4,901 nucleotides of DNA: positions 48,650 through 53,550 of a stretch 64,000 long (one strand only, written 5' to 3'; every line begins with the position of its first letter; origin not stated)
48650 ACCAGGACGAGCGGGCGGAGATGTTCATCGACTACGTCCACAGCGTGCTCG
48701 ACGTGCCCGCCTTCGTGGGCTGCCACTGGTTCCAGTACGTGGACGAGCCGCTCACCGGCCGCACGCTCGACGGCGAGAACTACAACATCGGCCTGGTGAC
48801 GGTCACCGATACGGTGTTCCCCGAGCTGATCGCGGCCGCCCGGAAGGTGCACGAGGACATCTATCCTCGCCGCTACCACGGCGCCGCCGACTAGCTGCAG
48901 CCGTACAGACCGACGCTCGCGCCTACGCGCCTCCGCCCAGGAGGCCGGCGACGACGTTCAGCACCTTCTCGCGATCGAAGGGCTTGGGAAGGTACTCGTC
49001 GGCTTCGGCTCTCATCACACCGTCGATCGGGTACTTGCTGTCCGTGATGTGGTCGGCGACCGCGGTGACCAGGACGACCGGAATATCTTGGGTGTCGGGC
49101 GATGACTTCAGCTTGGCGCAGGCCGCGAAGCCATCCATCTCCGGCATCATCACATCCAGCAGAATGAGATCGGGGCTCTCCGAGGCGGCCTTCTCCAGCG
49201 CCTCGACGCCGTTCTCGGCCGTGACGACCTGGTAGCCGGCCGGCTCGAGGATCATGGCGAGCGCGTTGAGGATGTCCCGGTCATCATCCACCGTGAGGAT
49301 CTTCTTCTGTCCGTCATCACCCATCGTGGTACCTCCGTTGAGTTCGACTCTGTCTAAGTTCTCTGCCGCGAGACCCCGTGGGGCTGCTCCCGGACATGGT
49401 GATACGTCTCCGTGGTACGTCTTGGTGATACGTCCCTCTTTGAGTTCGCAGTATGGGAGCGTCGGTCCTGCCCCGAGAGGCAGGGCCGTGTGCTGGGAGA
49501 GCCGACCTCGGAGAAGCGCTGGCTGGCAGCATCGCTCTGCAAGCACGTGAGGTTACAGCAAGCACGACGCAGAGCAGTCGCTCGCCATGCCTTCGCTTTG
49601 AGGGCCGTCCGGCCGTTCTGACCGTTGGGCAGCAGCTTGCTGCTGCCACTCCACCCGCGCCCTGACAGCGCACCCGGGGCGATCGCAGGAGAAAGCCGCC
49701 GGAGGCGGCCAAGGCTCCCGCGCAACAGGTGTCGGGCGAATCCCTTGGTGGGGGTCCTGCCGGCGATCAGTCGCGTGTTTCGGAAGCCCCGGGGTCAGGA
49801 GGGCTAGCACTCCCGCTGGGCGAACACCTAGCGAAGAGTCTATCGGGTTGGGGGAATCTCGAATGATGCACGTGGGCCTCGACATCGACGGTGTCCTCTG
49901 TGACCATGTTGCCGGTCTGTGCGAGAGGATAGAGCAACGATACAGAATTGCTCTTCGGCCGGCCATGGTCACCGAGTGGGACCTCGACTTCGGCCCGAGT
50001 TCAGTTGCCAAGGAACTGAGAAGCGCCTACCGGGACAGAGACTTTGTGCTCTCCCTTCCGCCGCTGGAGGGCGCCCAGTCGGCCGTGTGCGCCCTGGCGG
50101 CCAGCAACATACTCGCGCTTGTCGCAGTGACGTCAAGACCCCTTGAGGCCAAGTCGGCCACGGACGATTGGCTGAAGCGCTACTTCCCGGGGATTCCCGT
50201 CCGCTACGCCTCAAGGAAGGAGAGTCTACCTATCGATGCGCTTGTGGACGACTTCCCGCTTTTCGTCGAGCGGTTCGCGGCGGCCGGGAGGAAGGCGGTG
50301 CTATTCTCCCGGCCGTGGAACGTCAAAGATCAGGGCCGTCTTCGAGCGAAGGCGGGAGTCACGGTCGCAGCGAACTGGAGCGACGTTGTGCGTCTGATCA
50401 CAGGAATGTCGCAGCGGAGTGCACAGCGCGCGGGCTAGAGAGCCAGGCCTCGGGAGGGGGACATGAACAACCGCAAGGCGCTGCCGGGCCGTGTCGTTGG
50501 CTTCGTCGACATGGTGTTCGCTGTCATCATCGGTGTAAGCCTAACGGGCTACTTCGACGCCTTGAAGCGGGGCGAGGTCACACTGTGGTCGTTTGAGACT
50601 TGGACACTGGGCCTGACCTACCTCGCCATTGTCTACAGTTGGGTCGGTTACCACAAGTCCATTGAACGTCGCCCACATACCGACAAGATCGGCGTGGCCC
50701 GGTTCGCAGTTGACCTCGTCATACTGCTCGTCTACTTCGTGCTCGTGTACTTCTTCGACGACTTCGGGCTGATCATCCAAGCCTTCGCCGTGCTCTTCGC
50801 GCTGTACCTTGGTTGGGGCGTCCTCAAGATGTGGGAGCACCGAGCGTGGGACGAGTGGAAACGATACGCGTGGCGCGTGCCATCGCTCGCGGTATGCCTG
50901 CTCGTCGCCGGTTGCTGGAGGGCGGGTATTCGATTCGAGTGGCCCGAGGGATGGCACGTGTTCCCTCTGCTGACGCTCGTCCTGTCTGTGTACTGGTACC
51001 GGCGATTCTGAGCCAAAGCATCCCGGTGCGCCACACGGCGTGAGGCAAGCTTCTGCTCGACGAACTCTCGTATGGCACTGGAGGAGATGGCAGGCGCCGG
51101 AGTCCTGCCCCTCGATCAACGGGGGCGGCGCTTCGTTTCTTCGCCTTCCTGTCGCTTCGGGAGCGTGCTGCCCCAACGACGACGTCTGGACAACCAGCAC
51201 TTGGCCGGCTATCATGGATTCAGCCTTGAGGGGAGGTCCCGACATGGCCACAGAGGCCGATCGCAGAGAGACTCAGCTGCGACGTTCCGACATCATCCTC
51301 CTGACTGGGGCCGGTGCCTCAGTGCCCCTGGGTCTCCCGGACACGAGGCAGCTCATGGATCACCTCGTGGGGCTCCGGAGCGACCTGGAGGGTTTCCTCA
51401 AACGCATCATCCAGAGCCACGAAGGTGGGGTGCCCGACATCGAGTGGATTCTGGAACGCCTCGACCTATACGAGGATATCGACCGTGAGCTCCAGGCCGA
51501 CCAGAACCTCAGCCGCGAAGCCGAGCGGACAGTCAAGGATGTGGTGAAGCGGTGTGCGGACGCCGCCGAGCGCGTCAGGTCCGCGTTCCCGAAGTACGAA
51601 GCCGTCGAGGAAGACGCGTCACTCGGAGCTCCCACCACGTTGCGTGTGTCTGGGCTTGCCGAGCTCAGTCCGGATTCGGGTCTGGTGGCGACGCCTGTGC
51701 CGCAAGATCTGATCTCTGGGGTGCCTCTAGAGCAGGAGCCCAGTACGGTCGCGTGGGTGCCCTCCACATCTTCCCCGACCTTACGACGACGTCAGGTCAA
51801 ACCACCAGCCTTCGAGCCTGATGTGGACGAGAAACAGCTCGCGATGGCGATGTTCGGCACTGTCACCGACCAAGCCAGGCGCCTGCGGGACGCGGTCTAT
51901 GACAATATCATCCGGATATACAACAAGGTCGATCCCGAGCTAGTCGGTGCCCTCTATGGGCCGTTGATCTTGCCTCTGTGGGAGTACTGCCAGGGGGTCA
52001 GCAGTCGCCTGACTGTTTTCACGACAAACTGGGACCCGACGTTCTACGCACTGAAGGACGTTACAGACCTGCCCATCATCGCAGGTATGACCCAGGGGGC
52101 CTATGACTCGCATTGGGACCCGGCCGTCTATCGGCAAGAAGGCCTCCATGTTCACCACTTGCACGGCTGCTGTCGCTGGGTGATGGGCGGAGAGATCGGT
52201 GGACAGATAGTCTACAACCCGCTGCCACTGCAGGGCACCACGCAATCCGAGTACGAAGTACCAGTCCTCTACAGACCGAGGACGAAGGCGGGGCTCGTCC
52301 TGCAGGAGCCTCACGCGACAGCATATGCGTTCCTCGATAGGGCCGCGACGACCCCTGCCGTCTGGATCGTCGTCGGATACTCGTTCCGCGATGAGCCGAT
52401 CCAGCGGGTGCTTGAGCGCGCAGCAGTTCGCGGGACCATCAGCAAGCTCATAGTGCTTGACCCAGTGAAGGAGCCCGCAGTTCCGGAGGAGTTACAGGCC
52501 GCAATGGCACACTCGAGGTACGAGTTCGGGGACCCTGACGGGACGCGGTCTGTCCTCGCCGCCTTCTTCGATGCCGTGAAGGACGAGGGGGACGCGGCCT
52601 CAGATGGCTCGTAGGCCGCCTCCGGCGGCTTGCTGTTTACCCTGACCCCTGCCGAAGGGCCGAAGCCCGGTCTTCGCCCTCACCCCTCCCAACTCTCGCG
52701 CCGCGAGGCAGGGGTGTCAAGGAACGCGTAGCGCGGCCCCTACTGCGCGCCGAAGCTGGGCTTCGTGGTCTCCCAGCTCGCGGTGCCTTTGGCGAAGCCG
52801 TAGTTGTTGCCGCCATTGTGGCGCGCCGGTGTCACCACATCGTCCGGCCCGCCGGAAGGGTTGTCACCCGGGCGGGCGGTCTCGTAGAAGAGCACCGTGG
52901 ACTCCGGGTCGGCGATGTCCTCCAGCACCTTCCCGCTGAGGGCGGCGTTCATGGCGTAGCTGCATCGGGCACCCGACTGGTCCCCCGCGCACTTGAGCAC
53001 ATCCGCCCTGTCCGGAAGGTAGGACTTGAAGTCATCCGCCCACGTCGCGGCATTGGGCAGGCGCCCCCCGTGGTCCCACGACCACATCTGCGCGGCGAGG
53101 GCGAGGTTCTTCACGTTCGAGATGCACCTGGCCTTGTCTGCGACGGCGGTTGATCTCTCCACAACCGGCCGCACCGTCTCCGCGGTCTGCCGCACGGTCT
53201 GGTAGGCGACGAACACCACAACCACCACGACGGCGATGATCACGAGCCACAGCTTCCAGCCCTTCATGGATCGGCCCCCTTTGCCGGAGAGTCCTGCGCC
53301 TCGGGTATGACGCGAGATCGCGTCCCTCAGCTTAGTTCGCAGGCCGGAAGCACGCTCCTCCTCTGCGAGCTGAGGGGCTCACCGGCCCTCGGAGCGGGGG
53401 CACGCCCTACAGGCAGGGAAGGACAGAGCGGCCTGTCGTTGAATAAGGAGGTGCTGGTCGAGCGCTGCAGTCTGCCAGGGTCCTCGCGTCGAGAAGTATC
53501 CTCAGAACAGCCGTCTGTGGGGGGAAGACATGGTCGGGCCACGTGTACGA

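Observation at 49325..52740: Second lower-GC island: HAD/NT5C-like 5'-nucleotidase, 4-TM membrane protein and a stand-alone SIR2_2-like protein (candidate anti-phage defence locus)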

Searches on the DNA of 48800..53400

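Call 29: search_rna_families(source=window, start=48800, end=53400, threshold=evalue, max_evalue=1)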
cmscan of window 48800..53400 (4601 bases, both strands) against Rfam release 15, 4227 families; matches with E-value up to 1: 0.
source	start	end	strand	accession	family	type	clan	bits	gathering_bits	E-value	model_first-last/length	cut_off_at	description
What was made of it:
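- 49325..49862 (.): 538-bp non-coding spacer between the divergent response-regulator gene (48923-49324, - strand) and the NT5C gene. No Rfam match (call 29).
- Checked: It has no Rfam match (call 29).
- Tried and rejected: An Rfam scan of the spacers found no match (call 29).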

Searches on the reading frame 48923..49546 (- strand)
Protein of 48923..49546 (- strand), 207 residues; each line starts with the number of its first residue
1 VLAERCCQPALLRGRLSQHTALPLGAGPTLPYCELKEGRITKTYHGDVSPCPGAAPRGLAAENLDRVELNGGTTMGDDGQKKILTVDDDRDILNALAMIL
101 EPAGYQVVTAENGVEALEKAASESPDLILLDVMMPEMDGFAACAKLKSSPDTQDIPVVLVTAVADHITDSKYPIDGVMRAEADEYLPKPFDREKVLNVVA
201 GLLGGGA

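Call 3: search_protein_families(library=pfam, proteins=[window:48923-49546:-], max_evalue=0.1)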
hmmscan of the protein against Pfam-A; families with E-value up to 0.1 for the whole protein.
window:48923-49546:- (207 aa): 3 families
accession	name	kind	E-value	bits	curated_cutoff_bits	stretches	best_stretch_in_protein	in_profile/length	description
PF00072.30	Response_reg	-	1.1e-25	90.4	30.2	1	83-199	1-110/111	Response regulator receiver domain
PF02310.24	B12-binding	-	0.0011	19.2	32.1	1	93-184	17-115/121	B12 binding domain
PF23198.2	PDE8A_N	-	0.013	15.9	29.6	1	89-166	19-97/147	PDE8A-like, N-terminal domain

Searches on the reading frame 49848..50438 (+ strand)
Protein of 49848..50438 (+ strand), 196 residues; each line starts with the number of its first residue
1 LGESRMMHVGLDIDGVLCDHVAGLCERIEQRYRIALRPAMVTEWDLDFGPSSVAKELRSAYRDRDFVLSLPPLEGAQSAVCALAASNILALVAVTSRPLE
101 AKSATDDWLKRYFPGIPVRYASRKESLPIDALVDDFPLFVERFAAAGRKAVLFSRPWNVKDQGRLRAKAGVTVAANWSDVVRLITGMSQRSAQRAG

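Call 3: search_protein_families(library=pfam, proteins=[window:49848-50438:+], max_evalue=0.1)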
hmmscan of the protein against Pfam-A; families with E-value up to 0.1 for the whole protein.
window:49848-50438:+ (196 aa): 1 family
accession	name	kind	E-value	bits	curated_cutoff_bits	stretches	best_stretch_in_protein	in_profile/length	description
PF06941.18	NT5C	-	4.8e-19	69.4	24.8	1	6-184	2-174/180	5' nucleotidase, deoxy (Pyrimidine), cytosolic type C protein (NT5C)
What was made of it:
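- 49863..50438 (+): NT5C-family HAD phosphatase (5'(3')-deoxyribonucleotidase-like), 191 aa. Pfam PF06941 at 4.8e-19, above the cut-off (call 3).
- Checked: The NT5C-like gene runs 49863-50438 (+) and matches Pfam NT5C at 4.8e-19, 69.4 bits against a cut-off of 24.8 (call 3).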

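Call 4: search_protein_families(library=padloc, proteins=[window:49848-50438:+], max_evalue=0.1)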
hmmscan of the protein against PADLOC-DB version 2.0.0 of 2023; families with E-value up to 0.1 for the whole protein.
window:49848-50438:+ (196 aa): 0 families
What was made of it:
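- PADLOC has no match for NT5C or the membrane protein (call 4).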

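Call 5: search_protein_families(library=ncbifam, proteins=[window:49848-50438:+], max_evalue=0.1)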
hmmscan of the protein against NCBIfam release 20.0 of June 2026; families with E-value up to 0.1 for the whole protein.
window:49848-50438:+ (196 aa): 0 families

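Call 74: find_homologous_proteins(query=window:49863-50438:+)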
Query window:49863-50438:+ (191 aa): 9 proteins with E <= 0.001 among 428 candidates.
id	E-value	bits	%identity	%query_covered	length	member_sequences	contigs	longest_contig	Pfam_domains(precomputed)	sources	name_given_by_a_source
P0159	1.0e-95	337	100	82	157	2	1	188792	PF06941.18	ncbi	-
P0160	4.2e-84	299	71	99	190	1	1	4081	PF06941.18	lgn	-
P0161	1.9e-78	280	69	95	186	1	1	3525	PF06941.18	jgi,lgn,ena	-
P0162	6.9e-63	230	57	88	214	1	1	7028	PF06941.18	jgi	jgi:5'(3')-deoxyribonucleotidase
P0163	8.2e-63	229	58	95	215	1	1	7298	PF06941.18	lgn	-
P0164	1.3e-58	216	52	98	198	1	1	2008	PF06941.18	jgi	jgi:5'(3')-deoxyribonucleotidase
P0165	1.9e-57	212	60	88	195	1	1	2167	PF06941.18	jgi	jgi:5'(3')-deoxyribonucleotidase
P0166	2.9e-49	185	51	95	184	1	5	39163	PF06941.18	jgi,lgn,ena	-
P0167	9.9e-34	135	44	92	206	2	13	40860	PF06941.18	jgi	-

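Call 75: find_encoding_contigs(protein=P0162, flank=6000, max_places=2)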
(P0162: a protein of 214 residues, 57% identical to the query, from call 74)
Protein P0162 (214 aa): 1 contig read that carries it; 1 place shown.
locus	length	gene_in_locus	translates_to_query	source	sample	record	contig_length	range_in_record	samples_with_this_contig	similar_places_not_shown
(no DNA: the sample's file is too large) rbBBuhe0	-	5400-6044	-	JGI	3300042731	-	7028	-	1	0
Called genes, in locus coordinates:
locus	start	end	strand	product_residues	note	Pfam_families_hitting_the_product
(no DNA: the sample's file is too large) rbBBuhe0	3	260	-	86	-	?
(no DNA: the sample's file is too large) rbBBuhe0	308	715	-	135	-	-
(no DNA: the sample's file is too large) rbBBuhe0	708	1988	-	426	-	PF01555:N6_N4_Mtase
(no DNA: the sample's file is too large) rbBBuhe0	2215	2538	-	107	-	-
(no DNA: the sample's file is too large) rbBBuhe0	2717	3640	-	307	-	-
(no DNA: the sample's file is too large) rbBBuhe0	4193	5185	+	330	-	PF02899:Phage_int_SAM_1, PF00589:Phage_integrase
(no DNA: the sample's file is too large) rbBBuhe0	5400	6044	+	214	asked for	PF06941:NT5C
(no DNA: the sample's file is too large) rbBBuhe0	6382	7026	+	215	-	?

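Call 76: find_encoding_contigs(protein=P0163, flank=6000, max_places=2)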
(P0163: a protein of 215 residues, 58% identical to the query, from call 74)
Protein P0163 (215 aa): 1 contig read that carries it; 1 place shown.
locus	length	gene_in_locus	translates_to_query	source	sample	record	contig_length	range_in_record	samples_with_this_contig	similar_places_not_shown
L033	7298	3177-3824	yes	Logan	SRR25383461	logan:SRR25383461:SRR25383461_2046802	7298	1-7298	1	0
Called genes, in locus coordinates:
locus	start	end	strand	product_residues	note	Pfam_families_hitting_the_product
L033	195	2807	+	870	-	PF01966:HD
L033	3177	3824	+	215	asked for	PF06941:NT5C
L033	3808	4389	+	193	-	-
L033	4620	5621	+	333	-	PF13353:Fer4_12 (faint), PF04055:Radical_SAM, PF12797:Fer4_2 (faint), PF00037:Fer4 (faint), PF12837:Fer4_6 (faint), PF13237:Fer4_10 (weak), PF12838:Fer4_7 (weak), PF13187:Fer4_9 (weak), +2 more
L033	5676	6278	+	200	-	-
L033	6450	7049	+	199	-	PF00333:Ribosomal_S5, PF03719:Ribosomal_S5_C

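Call 77: find_encoding_contigs(protein=P0166, flank=6000, max_places=2)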
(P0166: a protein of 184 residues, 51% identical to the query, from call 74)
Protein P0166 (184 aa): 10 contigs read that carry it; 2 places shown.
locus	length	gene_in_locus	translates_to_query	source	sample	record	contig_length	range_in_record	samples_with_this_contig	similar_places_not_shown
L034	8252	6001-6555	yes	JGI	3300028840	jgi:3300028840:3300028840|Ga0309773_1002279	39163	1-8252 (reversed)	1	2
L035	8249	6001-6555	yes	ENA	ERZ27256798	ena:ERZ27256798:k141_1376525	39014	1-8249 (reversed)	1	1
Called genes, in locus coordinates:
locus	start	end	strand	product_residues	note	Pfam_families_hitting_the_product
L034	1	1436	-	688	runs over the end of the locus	PF01751:Toprim, PF01131:Topoisom_bac, PF01396:Zn_ribbon_Top1, PF13408:Zn_ribbon_recom (faint), PF01396:Zn_ribbon_Top1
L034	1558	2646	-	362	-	PF02481:DNA_processg_A, PF17782:WHD_DprA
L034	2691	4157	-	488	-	PF01011:PQQ (faint), PF13570:Beta-prop_ACSF4, PF13360:PQQ_2, PF13570:Beta-prop_ACSF4, PF13360:PQQ_2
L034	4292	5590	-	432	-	-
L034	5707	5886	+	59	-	-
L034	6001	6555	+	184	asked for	PF06941:NT5C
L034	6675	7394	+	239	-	-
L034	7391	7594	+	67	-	-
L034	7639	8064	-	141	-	-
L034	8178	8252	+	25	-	?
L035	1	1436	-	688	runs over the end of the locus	PF01751:Toprim, PF01131:Topoisom_bac, PF01396:Zn_ribbon_Top1, PF13408:Zn_ribbon_recom (faint), PF01396:Zn_ribbon_Top1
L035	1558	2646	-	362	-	PF02481:DNA_processg_A, PF17782:WHD_DprA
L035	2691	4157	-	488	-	PF01011:PQQ (faint), PF13570:Beta-prop_ACSF4, PF13360:PQQ_2, PF13570:Beta-prop_ACSF4, PF13360:PQQ_2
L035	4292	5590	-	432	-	-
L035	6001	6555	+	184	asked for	PF06941:NT5C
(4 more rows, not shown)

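Call 93: search_protein_families(library=padloc, proteins=[L033:195-2807:+, L033:3177-3824:+, L033:3808-4389:+, L033:4620-5621:+, L033:5676-6278:+], max_evalue=0.001)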
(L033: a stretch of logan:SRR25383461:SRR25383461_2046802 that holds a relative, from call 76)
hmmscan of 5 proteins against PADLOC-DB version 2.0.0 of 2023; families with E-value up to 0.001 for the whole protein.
L033:195-2807:+ (870 aa): 1 family
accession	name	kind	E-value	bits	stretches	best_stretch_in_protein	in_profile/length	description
PDLC02374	dGTPase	-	2.7e-55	186.3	1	443-808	29-346/395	-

L033:3177-3824:+ (215 aa): 0 families

L033:3808-4389:+ (193 aa): 0 families

L033:4620-5621:+ (333 aa): 2 families
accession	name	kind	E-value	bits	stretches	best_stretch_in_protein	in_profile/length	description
PDLC02903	pVip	-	3.7e-05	21.3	1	117-197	8-80/257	Viperins not associated with kinases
PDLC02510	BrxP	-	5.6e-05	19.5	1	86-124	463-500/779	BrxP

L033:5676-6278:+ (200 aa): 0 families
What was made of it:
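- In L033 the NT5C + membrane pair follows a dGTPase-family protein (PADLOC 2.7e-55, call 93).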
